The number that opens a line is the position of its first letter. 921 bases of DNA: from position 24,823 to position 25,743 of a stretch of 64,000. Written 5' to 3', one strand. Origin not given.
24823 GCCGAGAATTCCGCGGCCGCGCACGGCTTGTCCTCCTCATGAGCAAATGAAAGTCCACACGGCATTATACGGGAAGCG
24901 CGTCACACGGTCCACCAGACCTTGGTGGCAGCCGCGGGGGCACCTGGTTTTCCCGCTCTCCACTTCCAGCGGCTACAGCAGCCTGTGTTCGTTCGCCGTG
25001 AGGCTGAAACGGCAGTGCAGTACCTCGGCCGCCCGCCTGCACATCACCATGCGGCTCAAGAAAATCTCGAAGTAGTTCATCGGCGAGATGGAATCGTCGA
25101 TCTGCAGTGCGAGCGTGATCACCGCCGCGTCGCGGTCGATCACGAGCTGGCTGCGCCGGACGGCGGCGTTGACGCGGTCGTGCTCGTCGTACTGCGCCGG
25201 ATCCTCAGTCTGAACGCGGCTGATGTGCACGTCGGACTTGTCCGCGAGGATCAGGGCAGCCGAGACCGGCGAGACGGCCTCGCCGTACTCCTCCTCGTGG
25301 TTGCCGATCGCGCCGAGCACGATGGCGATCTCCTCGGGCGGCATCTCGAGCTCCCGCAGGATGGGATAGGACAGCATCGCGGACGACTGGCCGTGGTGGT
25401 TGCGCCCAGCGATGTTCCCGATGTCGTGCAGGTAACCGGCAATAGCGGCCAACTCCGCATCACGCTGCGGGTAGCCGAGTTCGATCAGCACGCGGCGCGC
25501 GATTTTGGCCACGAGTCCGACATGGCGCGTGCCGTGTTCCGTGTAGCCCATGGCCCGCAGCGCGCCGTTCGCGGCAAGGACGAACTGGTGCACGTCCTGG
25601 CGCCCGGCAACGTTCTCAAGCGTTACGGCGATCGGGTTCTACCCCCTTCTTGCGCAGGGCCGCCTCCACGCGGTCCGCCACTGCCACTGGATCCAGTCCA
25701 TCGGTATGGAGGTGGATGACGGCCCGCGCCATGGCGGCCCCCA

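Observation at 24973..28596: Apparent four-gene selB, PP2C phosphatase, P-loop protein, HD hydrolase operon with no selA/selD/tRNA-Sec nearby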

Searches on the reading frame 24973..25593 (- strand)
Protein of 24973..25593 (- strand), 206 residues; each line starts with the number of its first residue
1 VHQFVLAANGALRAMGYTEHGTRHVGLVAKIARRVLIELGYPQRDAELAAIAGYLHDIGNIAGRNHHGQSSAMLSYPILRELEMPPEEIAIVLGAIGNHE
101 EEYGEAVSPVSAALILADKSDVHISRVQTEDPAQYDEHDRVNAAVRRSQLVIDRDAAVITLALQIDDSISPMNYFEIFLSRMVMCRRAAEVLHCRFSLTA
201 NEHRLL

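Call 4: search_protein_families(library=pfam, proteins=[window:24973-25593:-], max_evalue=0.01)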
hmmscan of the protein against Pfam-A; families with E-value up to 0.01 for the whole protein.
window:24973-25593:- (206 aa): 2 families
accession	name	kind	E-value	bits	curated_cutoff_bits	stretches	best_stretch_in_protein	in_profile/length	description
PF01966.28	HD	-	5.1e-10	40.1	22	1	24-119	4-112/116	HD domain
PF08668.18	HDOD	-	0.0069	16.3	22.9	0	22-62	96-134/196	HDOD domain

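Call 5: search_protein_families(library=ncbifam, proteins=[window:24973-25593:-], max_evalue=0.01)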
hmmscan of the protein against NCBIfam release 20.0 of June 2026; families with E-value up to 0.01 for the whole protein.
window:24973-25593:- (206 aa): 4 families
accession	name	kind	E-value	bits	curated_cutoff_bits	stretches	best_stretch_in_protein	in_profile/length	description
TIGR00277.1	HDIG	domain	5.5e-05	23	27.6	1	18-90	2-76/84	HDIG domain-containing metalloprotein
TIGR01596.1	cas3_HD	equivalog_domain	6.7e-05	23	43.45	1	23-59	3-43/178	CRISPR-associated endonuclease Cas3''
NF053512.1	nitric_RR_NosR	exception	0.0067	15.5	400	1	23-66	194-237/422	response regulator c-di-GMP phosphodiesterase, NosR family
NF000997.0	PRK00106.1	equivalog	0.0076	14.8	937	1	17-103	347-425/535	ribonuclease Y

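Call 18: search_solved_structures(query=window:24973-25593:-, max_evalue=1)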
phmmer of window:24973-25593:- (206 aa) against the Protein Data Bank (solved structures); distinct sequences matched with E-value up to 1: 0.

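Call 21: find_homologous_proteins(query=window:24973-25593:-)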
Query window:24973-25593:- (206 aa): 8000 proteins with E <= 0.001 among 8000 candidates; the best 120 are listed.
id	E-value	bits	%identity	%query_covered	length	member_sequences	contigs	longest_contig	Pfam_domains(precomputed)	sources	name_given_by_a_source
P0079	9.7e-121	418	93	100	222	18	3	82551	PF01966.29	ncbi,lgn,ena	-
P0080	1.2e-104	366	88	93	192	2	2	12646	PF01966.29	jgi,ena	-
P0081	1.4e-101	356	81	100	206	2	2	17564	PF01966.29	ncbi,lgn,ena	-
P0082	3.1e-100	352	79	100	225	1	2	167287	PF01966.29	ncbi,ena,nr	ncbi:MAG: HD domain-containing protein [Thermaerobacter sp.]|nr:HD domain-containing protein [Therma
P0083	1.8e-99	349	78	100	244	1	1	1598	PF01966.29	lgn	-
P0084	2.3e-98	345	79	99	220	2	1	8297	PF01966.29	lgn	-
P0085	2.7e-96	339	78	99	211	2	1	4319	PF01966.29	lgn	-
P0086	6.3e-94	331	76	99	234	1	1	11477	PF01966.29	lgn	-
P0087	8.6e-94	331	79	93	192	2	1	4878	PF01966.29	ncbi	-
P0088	4.8e-93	328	74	100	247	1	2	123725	PF01966.29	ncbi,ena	-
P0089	1.4e-73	265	61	99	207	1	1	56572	PF01966.29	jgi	jgi:metal-dependent HD superfamily phosphatase/phosphodiesterase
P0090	1.9e-73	264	61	99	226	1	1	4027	PF01966.29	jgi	-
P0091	1.9e-73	264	61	99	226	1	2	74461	PF01966.29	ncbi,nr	ncbi:MAG: HD domain-containing protein [Clostridia bacterium]|nr:HD domain-containing protein [Clost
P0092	2.6e-73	264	62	99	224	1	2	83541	PF01966.29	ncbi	ncbi:MAG: HD domain-containing protein [Moorellales bacterium]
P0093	3.2e-72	260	61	100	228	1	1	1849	PF01966.29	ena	-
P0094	4.1e-72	260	63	99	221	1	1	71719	PF01966.29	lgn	-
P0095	8.0e-72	259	64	97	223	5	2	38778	PF01966.29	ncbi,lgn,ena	-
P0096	2.9e-71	257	61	99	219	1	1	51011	PF01966.29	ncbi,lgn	-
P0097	2.9e-71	257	59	100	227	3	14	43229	PF01966.29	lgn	-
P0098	5.5e-71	256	62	98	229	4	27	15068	PF01966.29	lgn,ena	-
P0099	5.6e-71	256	62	95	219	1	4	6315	PF01966.29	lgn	-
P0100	6.2e-71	256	63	99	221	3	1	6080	PF01966.29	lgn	-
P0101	7.2e-71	256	61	99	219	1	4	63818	PF01966.29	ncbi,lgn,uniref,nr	ncbi:HD domain-containing protein [Calderihabitans maritimus]|uniref:Metal dependent phosphohydrolas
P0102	8.1e-71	256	63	99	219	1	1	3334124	PF01966.29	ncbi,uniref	ncbi:HD domain-containing protein [Thermanaeromonas toyohensis]|uniref:HD domain-containing protein 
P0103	8.3e-71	256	63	99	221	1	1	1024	PF01966.29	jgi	-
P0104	8.3e-71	256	63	99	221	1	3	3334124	PF01966.29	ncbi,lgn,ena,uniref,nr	ncbi:metal dependent phosphohydrolase [Thermanaeromonas toyohensis ToBE]|uniref:Metal dependent phos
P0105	9.7e-71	255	62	99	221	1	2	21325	PF01966.29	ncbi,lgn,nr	ncbi:MAG: uncharacterized protein PWP65_1440 [Clostridia bacterium]|nr:uncharacterized protein [Clos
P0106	1.1e-70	255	62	99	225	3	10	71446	PF01966.29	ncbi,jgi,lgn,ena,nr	ncbi:MAG: HD domain-containing protein [Thermaerobacter sp.]|jgi:metal-dependent HD superfamily phos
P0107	1.7e-70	255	62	99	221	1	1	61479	PF01966.29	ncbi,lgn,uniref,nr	ncbi:MAG: HD domain-containing protein [Thermanaeromonas sp.]|uniref:HD domain-containing protein n=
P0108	4.3e-70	253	62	99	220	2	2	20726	PF01966.29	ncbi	ncbi:MAG: HD domain-containing protein [Bacillota bacterium]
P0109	4.5e-70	253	62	99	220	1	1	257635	PF01966.29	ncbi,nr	ncbi:MAG: HD domain-containing protein [Bacillota bacterium]|nr:HD domain-containing protein [Bacill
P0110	5.7e-70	253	61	99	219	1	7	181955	PF01966.29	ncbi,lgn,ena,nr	ncbi:MAG: HD domain-containing protein [Firmicutes bacterium]|nr:HD domain-containing protein [Bacil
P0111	5.8e-70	253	59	99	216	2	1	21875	PF01966.29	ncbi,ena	-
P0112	6.9e-70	253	60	99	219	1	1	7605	PF01966.29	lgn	-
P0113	9.2e-70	252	63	99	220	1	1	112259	PF01966.29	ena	-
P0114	9.7e-70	252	62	99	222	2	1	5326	PF01966.29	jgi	jgi:metal-dependent HD superfamily phosphatase/phosphodiesterase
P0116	1.1e-69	252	64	95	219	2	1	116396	PF01966.29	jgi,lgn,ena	-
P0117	1.2e-69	252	59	100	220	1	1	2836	PF01966.29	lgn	-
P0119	1.5e-69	251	60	99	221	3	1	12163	PF01966.29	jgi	jgi:metal-dependent HD superfamily phosphatase/phosphodiesterase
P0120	1.6e-69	251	60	99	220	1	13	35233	PF01966.29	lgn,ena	-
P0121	1.8e-69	251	61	99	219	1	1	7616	PF01966.29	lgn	-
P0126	3.8e-69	250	61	99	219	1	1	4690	PF01966.29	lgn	-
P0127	3.9e-69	250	60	99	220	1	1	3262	PF01966.29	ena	-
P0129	5.1e-69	250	60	99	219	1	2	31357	PF01966.29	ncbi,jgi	ncbi:MAG: HD domain-containing protein [bacterium]|jgi:hypothetical protein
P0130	5.4e-69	250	60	99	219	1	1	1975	PF01966.29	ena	-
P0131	5.7e-69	250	60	100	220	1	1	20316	PF01966.29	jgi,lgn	jgi:hypothetical protein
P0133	5.8e-69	250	58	99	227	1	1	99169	-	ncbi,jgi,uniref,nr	ncbi:phosphohydrolase [Candidatus Endomicrobiellum devescovinae]|jgi:metal-dependent HD superfamily 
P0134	7.2e-69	249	62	95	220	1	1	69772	PF01966.29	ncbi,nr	ncbi:MAG: HD domain-containing protein [Negativicutes bacterium]|nr:HD domain-containing protein [Ne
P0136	7.7e-69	249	61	99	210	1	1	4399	PF01966.29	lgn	-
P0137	7.8e-69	249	60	99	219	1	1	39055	PF01966.29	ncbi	ncbi:MAG: HD domain-containing protein [Bacillota bacterium]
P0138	8.8e-69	249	60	99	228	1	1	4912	PF01966.29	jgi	jgi:hypothetical protein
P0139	9.0e-69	249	60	99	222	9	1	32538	PF01966.29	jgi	-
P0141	9.6e-69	249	61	99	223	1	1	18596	PF01966.29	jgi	jgi:hypothetical protein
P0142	9.6e-69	249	61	99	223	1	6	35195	PF01966.29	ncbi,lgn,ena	-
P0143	1.1e-68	249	59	99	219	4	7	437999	PF01966.29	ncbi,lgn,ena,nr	ncbi:MAG: phosphohydrolase [Desulfitibacter sp. BRH_c19]|nr:MAG: phosphohydrolase [Desulfitibacter s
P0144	1.1e-68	249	60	99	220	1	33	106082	PF01966.29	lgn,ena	-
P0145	1.1e-68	249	60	99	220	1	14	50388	PF01966.29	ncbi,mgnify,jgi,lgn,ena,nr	ncbi:MAG: HD domain-containing protein [Firmicutes bacterium]|mgnify:CR=1 FL=1|nr:HD domain-containi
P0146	1.2e-68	249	62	99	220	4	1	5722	PF01966.29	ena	-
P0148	1.3e-68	248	57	99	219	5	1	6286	PF01966.29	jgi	-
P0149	1.3e-68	248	58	100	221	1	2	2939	PF01966.29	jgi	-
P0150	1.3e-68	248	61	99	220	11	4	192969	PF01966.29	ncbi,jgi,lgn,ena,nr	ncbi:MAG: HD domain-containing protein [Firmicutes bacterium]|nr:HD domain-containing protein [Bacil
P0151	1.4e-68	248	60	99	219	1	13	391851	PF01966.29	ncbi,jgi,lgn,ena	jgi:hypothetical protein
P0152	1.4e-68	248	60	99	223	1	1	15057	PF01966.29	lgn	-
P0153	1.4e-68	248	61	99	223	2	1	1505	PF01966.29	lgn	-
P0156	2.1e-68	248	62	100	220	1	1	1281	PF01966.29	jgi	jgi:uncharacterized protein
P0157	2.2e-68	248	58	99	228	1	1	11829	PF01966.29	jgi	jgi:metal-dependent HD superfamily phosphatase/phosphodiesterase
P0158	2.2e-68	248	60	99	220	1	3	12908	PF01966.29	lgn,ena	-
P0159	2.3e-68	248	62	99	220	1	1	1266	PF01966.29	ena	-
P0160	2.4e-68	248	59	100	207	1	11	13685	PF01966.29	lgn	-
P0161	2.4e-68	248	60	99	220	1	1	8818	PF01966.29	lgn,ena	-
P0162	2.4e-68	248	62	99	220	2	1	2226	PF01966.29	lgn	-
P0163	2.4e-68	248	58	99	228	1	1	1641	PF01966.29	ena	-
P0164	2.5e-68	248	62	99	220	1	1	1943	PF01966.29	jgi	jgi:metal-dependent HD superfamily phosphatase/phosphodiesterase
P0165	2.7e-68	247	58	100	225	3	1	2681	PF01966.29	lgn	-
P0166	2.7e-68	247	60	98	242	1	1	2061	PF01966.29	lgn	-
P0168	3.2e-68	247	59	99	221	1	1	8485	PF01966.29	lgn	-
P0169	3.2e-68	247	59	99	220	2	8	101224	PF01966.29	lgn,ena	-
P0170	3.4e-68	247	63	99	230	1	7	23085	PF01966.29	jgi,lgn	jgi:hypothetical protein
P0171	3.6e-68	247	60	99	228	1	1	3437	PF01966.29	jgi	jgi:metal-dependent HD superfamily phosphatase/phosphodiesterase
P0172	3.7e-68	247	62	99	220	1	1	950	PF01966.29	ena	-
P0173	3.7e-68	247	59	99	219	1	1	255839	PF01966.29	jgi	-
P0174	3.7e-68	247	61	99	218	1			PF01966.29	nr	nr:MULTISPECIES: HD domain-containing protein [Moorella]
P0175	3.9e-68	247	61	99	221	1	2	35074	PF01966.29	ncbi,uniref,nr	ncbi:HD domain [Moorella glycerini]|uniref:HD domain protein n=1 Tax=Neomoorella stamsii TaxID=12667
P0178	4.3e-68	247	59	99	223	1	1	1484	PF01966.29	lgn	-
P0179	4.5e-68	247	59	99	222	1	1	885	PF01966.29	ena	-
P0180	4.6e-68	247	62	99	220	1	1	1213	PF01966.29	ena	-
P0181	4.9e-68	247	62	95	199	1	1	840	PF01966.29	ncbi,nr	ncbi:MAG: HD domain-containing protein, partial [Clostridia bacterium]|nr:HD domain-containing prote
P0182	5.0e-68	247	61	99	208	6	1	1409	PF01966.29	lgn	-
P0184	5.7e-68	246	61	99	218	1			PF01966.29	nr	nr:HD domain-containing protein [Moorella mulderi]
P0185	6.0e-68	246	61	99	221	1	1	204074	PF01966.29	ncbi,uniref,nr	ncbi:HD domain-containing protein [Neomoorella mulderi]|uniref:HD domain protein n=1 Tax=Moorella mu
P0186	6.1e-68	246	61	99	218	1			PF01966.29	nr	nr:HD domain-containing protein [Moorella glycerini]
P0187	6.1e-68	246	59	99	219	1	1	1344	PF01966.29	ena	-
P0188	6.4e-68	246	61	99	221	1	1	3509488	PF01966.29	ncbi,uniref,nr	ncbi:hypothetical protein MGLY_00830 [Neomoorella glycerini]|uniref:HD domain-containing protein n=1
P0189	6.4e-68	246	58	100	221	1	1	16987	PF01966.29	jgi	jgi:HD superfamily phosphodiesterase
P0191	6.8e-68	246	61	99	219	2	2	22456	PF01966.29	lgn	-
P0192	6.9e-68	246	60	97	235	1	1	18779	PF01966.29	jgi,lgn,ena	-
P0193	7.1e-68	246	59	99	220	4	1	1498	PF01966.29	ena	-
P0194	7.3e-68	246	63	99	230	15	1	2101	PF01966.29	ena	-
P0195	7.6e-68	246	60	99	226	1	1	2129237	PF01966.29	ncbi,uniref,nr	ncbi:metal dependent phosphohydrolase [Ammonifex degensii KC4]|uniref:Metal dependent phosphohydrola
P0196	8.2e-68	246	61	99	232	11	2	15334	PF01966.29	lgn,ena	-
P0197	8.2e-68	246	61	99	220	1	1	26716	PF01966.29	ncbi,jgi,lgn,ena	ncbi:MAG: HD domain-containing protein [Thermoleophilia bacterium]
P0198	9.3e-68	246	62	99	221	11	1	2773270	PF01966.29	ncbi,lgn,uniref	ncbi:HD domain-containing protein [Neomoorella carbonis]|uniref:HD domain-containing protein n=1 Tax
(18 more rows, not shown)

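Call 22: find_encoding_contigs(protein=P0082, flank=10000, max_places=1)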
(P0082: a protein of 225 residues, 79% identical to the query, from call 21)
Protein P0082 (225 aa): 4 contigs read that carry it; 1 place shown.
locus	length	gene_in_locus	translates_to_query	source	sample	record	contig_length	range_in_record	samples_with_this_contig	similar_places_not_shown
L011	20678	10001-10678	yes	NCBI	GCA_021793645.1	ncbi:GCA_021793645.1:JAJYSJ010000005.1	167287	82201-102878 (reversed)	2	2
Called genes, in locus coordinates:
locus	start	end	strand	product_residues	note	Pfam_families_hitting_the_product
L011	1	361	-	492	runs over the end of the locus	PF01804:Penicil_amidase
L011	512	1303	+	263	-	PF02596:DUF169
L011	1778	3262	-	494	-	PF00083:Sugar_tr, PF06609:TRI12, PF07690:MFS_1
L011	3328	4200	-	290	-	PF01145:Band_7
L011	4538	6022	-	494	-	PF01645:Glu_synthase, PF00478:IMPDH (faint)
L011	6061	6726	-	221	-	PF02254:TrkA_N, PF13241:NAD_binding_7 (weak), PF13460:NAD_binding_10 (weak), PF02080:TrkA_C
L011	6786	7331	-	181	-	PF02254:TrkA_N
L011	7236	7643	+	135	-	PF00293:NUDIX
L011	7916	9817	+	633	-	PF00009:GTP_EFTU, PF03144:GTP_EFTU_D2, PF25461:Beta-barrel_SelB, PF09107:WHD_3rd_SelB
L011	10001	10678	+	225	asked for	PF01966:HD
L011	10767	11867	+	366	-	PF08534:Redoxin, PF00578:AhpC-TSA, PF02630:SCO1-SenC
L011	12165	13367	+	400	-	PF21760:SecD_1st, PF22599:SecDF_P1_head, PF02355:SecD_SecF_C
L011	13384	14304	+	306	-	PF07549:Sec_GG, PF02355:SecD_SecF_C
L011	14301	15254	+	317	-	PF23023:Anti-Pycsar_Apyc1 (faint), PF00753:Lactamase_B (weak), PF12706:Lactamase_B_2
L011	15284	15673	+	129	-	-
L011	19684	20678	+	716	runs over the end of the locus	PF01966:HD, PF13328:HD_4, PF04607:RelA_SpoT, PF02824:TGS, PF19296:RelA_AH, PF28438:RelA_RIS, PF01842:ACT (weak), PF13291:ACT_4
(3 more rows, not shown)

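Call 23: find_encoding_contigs(protein=P0188, flank=6000, max_places=1)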
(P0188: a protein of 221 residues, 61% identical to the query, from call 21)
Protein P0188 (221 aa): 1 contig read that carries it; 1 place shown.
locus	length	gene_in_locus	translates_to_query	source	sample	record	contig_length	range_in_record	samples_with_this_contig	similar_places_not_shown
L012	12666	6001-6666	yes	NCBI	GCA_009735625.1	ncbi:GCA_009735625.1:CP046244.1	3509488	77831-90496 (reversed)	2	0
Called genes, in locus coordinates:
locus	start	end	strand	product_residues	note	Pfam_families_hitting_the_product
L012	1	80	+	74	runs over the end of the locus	PF11146:DUF2905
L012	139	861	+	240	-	PF04542:Sigma70_r2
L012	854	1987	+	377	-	PF12791:RsgI_N (weak), PF23750:RsgI_M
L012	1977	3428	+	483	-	PF08486:SpoIID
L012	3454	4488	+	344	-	PF02547:Queuosine_synth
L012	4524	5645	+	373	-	PF01702:TGT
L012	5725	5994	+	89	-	PF02699:YajC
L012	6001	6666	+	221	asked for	PF01966:HD (weak)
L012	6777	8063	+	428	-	PF21760:SecD_1st, PF22599:SecDF_P1_head, PF02355:SecD_SecF_C, PF03176:MMPL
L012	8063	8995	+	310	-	PF07549:Sec_GG, PF02355:SecD_SecF_C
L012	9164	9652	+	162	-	-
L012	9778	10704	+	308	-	PF01545:Cation_efflux, PF16916:ZT_dimer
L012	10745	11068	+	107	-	PF06305:LapA_dom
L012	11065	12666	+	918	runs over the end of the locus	PF01368:DHH, PF02272:DHHA1, PF17768:RecJ_OB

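Call 24: find_encoding_contigs(protein=P0133, flank=6000, max_places=1)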
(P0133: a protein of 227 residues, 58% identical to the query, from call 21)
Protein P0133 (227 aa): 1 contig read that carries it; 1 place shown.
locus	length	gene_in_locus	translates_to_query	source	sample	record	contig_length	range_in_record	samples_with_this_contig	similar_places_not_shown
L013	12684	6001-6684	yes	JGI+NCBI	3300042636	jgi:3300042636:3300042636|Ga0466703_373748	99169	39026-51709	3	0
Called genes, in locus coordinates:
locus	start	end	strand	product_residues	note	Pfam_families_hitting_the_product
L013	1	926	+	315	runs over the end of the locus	PF08279:HTH_11, PF03099:BPL_LplA_LipB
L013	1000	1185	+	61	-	-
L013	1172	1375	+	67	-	-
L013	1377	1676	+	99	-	PF02575:YbaB_DNA_bd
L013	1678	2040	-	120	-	-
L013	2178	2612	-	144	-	PF13505:OMP_b-brl (weak)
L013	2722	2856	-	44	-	-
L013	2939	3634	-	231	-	PF22175:Ogg-HhH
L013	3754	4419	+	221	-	-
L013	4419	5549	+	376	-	PF01702:TGT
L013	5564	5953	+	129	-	PF02699:YajC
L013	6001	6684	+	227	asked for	-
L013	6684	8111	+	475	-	PF07549:Sec_GG (weak), PF21760:SecD_1st, PF22599:SecDF_P1_head, PF00873:ACR_tran (weak), PF02355:SecD_SecF_C, PF03176:MMPL (weak)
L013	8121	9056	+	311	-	PF07549:Sec_GG (weak), PF02355:SecD_SecF_C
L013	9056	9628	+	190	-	-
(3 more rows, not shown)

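Call 25: find_related_loci(query=window:24973-25593:-, collection=genome_contigs, flank=10000)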
Query window:24973-25593:- (206 aa) in genome_contigs; peptide patterns used: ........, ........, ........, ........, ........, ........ (x = any residue, [..] = any of these).
598 stretches matched a pattern (row limit reached: there are more); 497 encode a relative of the query (tblastn E <= 1e-3); the best 80 are kept; 80 distinct loci.
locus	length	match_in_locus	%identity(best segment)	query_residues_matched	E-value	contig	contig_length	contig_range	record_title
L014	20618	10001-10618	93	1-206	2e-129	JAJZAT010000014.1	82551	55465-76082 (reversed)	MAG: Bacillota bacterium isolate HSP1.bin35 NODE_146_length_82551_cov_3.694494, whole genome shotgun sequence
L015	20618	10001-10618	94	1-206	6e-129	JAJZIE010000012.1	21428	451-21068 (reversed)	MAG: Bacillota bacterium isolate LSA2.bin86 NODE_3381_length_21428_cov_1.338810, whole genome shotgun sequence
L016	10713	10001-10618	92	1-206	3e-128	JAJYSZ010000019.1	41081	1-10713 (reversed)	MAG: Bacillota bacterium isolate DX1.bin73 NODE_1274_length_41081_cov_2.214533, whole genome shotgun sequence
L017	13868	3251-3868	91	1-206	9e-125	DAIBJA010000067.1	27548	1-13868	MAG TPA_asm: Clostridia bacterium isolate clean5020 k141_1020914, whole genome shotgun sequence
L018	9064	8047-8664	91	1-206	6e-125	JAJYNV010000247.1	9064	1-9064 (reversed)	MAG: Bacillota bacterium isolate DBS2-4.bin93 NODE_14085_length_9064_cov_1.31565, whole genome shotgun sequence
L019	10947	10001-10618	80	1-206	8e-109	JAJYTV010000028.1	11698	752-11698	MAG: Bacillota bacterium isolate DX2.bin40 NODE_4554_length_11698_cov_1.819808, whole genome shotgun sequence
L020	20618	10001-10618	79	1-206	2e-107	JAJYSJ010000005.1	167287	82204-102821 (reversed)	MAG: Bacillota bacterium isolate DX1.bin42 NODE_59_length_167287_cov_3.198038, whole genome shotgun sequence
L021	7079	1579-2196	78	1-206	7e-107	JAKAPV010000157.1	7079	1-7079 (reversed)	MAG: Bacillota bacterium isolate YF1.bin87 NODE_14307_length_7079_cov_1.535529, whole genome shotgun sequence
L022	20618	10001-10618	74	1-206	7e-101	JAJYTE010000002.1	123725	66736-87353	MAG: Bacillota bacterium isolate DX1.bin88 NODE_135_length_123725_cov_4.601862, whole genome shotgun sequence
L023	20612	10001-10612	62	4-206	1e-79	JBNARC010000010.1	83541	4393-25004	MAG: Moorellales bacterium isolate Kamch4316-2DMB-05 bin25.fa-10, whole genome shotgun sequence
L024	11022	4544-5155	61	4-206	5e-76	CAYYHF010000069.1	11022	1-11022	MAG TPA_asm: uncultured Clostridia bacterium isolate binchicken_co139_230 genome assembly, contig: NODE_13427_length_110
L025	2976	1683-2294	61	4-206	2e-76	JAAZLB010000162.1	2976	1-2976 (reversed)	MAG: Bacillota bacterium isolate AS23ysBPME_143 67438_AS23, whole genome shotgun sequence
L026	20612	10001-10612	61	4-206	3e-75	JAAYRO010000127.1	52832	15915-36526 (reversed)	MAG: Bacillota bacterium isolate AS23ysBPME_205 104638_AS23, whole genome shotgun sequence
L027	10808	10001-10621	58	1-206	1e-74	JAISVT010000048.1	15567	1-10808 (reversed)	MAG: Candidatus Endomicrobium macrotermitis isolate Mx356_bin47 k119_613189, whole genome shotgun sequence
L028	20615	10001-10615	60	4-206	5e-74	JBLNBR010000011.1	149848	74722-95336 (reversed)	MAG: Ignavibacteriales bacterium isolate MAG146 PRJNA950955_bin8_renamed_10, whole genome shotgun sequence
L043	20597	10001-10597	56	4-201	3e-71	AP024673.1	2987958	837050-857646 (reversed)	MAG: Fimbriimonadales bacterium KatS3mg018 DNA, complete genome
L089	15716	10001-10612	55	4-206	1e-66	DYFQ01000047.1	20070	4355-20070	MAG TPA_asm: Symbiobacterium thermophilum isolate BE2011_3_71_10 Afr_mines_BE2011_801_length_20070_cov_3_703822, whole g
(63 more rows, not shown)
